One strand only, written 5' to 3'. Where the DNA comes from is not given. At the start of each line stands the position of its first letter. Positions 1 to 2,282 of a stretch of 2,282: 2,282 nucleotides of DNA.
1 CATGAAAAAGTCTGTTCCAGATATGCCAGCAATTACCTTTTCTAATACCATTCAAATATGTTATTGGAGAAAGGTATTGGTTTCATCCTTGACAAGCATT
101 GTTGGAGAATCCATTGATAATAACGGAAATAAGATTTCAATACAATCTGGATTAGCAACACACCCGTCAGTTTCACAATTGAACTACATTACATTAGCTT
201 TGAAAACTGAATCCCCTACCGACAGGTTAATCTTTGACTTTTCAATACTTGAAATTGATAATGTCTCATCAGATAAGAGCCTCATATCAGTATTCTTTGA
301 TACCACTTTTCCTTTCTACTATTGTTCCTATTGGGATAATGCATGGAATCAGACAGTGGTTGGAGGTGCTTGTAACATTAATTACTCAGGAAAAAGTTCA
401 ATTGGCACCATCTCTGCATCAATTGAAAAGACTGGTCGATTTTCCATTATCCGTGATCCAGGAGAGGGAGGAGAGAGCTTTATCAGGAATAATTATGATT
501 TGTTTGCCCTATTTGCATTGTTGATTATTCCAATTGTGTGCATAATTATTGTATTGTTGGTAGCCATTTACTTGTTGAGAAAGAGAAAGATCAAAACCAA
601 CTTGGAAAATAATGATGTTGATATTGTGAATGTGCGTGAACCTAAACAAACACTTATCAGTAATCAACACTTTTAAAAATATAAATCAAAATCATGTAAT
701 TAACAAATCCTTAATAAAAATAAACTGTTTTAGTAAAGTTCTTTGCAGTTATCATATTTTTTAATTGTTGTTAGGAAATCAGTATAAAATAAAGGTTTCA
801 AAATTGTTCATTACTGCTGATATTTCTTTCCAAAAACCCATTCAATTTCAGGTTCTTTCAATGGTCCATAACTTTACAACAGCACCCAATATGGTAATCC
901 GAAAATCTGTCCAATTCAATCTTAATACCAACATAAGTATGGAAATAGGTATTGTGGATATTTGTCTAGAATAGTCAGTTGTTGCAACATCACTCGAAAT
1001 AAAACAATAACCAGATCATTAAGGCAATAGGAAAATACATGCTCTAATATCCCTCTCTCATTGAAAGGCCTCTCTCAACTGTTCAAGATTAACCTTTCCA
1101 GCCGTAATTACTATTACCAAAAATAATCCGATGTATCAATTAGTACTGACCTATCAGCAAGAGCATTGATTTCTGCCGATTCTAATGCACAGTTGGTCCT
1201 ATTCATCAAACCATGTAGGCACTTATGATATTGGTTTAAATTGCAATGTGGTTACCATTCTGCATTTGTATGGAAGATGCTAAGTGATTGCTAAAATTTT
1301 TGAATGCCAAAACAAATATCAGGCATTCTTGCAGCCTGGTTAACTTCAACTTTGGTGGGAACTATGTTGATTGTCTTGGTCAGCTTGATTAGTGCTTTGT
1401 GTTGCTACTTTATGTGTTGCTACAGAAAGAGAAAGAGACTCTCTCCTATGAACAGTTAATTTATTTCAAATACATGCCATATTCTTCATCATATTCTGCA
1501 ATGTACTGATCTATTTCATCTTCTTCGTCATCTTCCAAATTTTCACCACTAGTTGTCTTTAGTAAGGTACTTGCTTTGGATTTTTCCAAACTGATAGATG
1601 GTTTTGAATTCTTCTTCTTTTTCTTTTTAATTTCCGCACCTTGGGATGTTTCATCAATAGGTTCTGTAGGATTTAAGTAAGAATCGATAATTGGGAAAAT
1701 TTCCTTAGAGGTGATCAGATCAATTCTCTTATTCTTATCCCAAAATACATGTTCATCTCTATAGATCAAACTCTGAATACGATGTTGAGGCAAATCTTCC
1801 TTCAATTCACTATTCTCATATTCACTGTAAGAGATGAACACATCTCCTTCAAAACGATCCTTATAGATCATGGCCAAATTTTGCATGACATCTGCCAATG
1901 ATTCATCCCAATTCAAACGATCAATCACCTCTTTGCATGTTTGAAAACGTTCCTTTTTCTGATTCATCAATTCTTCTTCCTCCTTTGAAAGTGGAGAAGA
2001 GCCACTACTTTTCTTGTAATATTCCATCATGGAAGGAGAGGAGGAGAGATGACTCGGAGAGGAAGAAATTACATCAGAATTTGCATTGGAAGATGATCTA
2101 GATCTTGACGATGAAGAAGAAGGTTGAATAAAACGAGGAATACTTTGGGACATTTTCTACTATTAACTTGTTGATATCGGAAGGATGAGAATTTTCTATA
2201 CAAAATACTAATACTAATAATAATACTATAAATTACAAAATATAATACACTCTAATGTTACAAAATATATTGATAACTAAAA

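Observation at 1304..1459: Unannotated 51-codon ORF encoding a putative single-TM Cys-rich micro-protein, with yeast-optimal codons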

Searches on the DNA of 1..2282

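Call 31: search_rna_families(source=window, threshold=evalue, max_evalue=1)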
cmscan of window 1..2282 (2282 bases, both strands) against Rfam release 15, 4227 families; matches with E-value up to 1: 2.
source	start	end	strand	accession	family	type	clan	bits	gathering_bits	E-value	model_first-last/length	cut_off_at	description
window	1592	1661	-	RF01281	snoR35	Gene; snRNA; snoRNA; CD-box;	CL00053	19.2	40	0.51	1-81/81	no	Small nucleolar RNA snoR35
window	1680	1814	-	RF00645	MIR169_2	Gene; miRNA;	CL00098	17.5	50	0.44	1-118/118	no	MIR169_2 microRNA precursor family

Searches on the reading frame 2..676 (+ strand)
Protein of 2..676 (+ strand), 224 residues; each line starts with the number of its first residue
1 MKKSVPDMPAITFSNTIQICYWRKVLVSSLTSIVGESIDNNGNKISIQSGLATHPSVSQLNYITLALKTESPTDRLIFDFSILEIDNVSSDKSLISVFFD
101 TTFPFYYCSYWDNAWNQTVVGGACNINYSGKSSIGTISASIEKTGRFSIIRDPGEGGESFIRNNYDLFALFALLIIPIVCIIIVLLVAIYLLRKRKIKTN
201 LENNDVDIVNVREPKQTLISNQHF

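Call 3: search_protein_families(library=pfam, proteins=[window:2-676:+], max_evalue=1)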
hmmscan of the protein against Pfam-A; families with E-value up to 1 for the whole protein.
window:2-676:+ (224 aa): 5 families
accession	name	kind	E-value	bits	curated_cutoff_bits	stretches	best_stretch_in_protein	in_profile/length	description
PF05568.16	ASFV_J13L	-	0.0007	19.9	23.6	1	174-213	34-75/189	African swine fever virus J13L protein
PF08693.15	SKG6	-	0.045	13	30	1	175-207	25-57/668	SKG6 family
PF17870.6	Insulin_TMD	-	0.064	13.8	33.4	1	162-195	6-42/47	Insulin receptor trans-membrane segment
PF15102.11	TMEM154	-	0.095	13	30.3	1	163-198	56-94/153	TMEM154 protein family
PF17359.7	DUF5385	-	0.22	11.6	25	1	178-208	9-39/217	Family of unknown function (DUF5385)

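Call 22: find_homologous_proteins(query=window:2-673:+, max_evalue=0.001)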
Query window:2-673:+ (224 aa): 1 proteins with E <= 0.001 among 289 candidates.
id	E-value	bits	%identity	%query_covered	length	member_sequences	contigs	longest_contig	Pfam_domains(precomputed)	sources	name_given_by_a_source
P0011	6.0e-143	492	100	100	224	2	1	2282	-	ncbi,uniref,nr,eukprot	ncbi:predicted protein [Naegleria gruberi]|uniref:Predicted protein n=1 Tax=Naegleria gruberi TaxID=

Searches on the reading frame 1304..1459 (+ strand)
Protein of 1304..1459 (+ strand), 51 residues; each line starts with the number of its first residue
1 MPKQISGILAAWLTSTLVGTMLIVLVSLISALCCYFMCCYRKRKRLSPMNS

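Call 3: search_protein_families(library=pfam, proteins=[window:1304-1459:+], max_evalue=1)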
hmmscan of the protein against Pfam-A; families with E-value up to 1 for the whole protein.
window:1304-1459:+ (51 aa): 4 families
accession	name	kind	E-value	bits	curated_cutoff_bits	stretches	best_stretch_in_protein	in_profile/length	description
PF07204.16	Orthoreo_P10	-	0.066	13.6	21.4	1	6-45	36-70/98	Orthoreovirus membrane fusion protein p10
PF02937.20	COX6C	-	0.081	13.5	22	1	5-45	7-44/70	Cytochrome c oxidase subunit VIc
PF22812.1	CR_prot_dom_plant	-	0.27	12.1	34.1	1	21-44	48-71/71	Plant cysteine-rich protein domain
PF06305.16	LapA_dom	-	0.47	10.8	28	0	21-47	21-50/64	Lipopolysaccharide assembly protein A domain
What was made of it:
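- On Orthoreovirus p10 FAST protein (PF07204): 13.6 bits against a 21.4-bit cut-off, E = 0.066, covering only the TM, Cys and basic region (call 3).
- Closest known: The TM, palmitoylated di-cysteine and polybasic module of orthoreovirus p10 FAST proteins. Same: It was the top Pfam hit, though sub-threshold (E = 0.066, 13.6 bits, call 3).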

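Call 5: find_homologous_proteins(query=window:1304-1456:+, max_evalue=10)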
Query window:1304-1456:+ (51 aa): 1 proteins with E <= 10 among 1 candidates.
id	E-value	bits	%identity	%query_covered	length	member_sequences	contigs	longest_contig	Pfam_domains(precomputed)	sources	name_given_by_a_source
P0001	2.6e-13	66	92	75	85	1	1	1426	-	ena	-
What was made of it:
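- Checked: The 51-aa product is absent from a 5.8-billion-protein collection (call 5).
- There is one word-sharing candidate in 5.8 billion proteins (call 5).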

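Call 8: find_encoding_contigs(protein=P0001, flank=10000)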
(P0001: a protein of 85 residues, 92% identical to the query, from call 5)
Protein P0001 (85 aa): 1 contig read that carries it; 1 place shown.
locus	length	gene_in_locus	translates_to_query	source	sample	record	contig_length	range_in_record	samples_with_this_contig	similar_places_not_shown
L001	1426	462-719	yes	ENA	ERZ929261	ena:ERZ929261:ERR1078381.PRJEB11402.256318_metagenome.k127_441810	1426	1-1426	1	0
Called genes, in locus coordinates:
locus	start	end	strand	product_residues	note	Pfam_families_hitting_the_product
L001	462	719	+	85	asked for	-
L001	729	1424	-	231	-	?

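Call 27: search_protein_representatives(protein=P0001)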
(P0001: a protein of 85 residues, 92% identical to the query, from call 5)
Query: 85 residues. Proteins with E-value up to 0.001 (for the whole library): 2; up to 1e-10: 1; up to 1e-30: 1. The best 2 are listed.
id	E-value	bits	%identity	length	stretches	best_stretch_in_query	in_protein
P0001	3.8e-47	173.8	100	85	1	1-85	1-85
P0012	1.0e-07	48.3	37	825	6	19-58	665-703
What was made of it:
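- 1304..1459 (+): The 51-codon ORF, stop codon included. It is unannotated. The product is absent from the protein collections except for the related 85-aa P0001 (calls 5, 27).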

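Call 44: search_protein_families(library=pfam, proteins=[P0001], max_evalue=1)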
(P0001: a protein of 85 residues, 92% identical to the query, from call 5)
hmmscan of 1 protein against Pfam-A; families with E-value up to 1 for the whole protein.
P0001 (85 aa): 2 families
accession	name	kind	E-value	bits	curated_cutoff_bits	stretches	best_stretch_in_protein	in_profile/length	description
PF07662.18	Nucleos_tra2_C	-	0.011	15.8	32.3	1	31-71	40-80/213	Na+ dependent nucleoside transporter C-terminus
PF06738.18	ThrE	-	0.082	12.8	26.3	1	35-79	105-149/241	Putative threonine/serine exporter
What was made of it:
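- Tried and rejected: Only sub-threshold TM-composition hits (calls 3, 44).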

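Call 58: search_solved_structures(query=window:1304-1456:+, max_evalue=10)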
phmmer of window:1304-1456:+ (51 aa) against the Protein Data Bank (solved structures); distinct sequences matched with E-value up to 10: 1.
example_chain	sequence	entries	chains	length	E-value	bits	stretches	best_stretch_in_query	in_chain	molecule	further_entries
9c3c_a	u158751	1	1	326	0.53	14.1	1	12-43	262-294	Alpha-sarcoglycan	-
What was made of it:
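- Tried and rejected: Only alpha-sarcoglycan's TM at E = 0.53 (call 58).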

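Call 62: predict_structure(protein=window:1304-1456:+)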
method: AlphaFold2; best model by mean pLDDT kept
length: 51 residues; sequences in the alignment: 1
mean_pLDDT: 81.7   pTM: 0.48
mean pLDDT of the five models: 81.7, 81.3, 79.6, 79.4, 79.4
residues with pLDDT >= 90: 23; 70-90: 17; 50-70: 8; < 50: 3
segments of 3 or more residues with pLDDT < 50: none
pLDDT, mean of each block of 10 residues (from residue 1): 73 91 96 91 61 43
secondary structure, 60 per line:
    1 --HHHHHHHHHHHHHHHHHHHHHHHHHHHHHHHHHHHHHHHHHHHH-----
elements in order: H3-46
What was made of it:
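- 1322..1423 (+): Hydrophobic segment, residues 7-40 (GILAAW...FMCCY), predicted to be a single transmembrane helix. This is the part shared with the other haplotype. AlphaFold2 helix 3-46, pLDDT 82 (call 62).
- Checked: AlphaFold2 models one helix over residues 3-46 with mean pLDDT 82 (call 62).
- The helix is modelled confidently (call 62).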

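Call 63: find_related_loci(query=P0001, collection=viral_contigs, flank=2000)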
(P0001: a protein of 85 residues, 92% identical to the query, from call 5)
Query P0001 (85 aa) in viral_contigs; peptide patterns used: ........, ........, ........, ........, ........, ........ (x = any residue, [..] = any of these).
22 stretches matched a pattern, but none encodes a relative of the query by tblastn (E <= 1e-3).
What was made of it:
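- Tried and rejected: The viral contig scan was negative (call 63).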
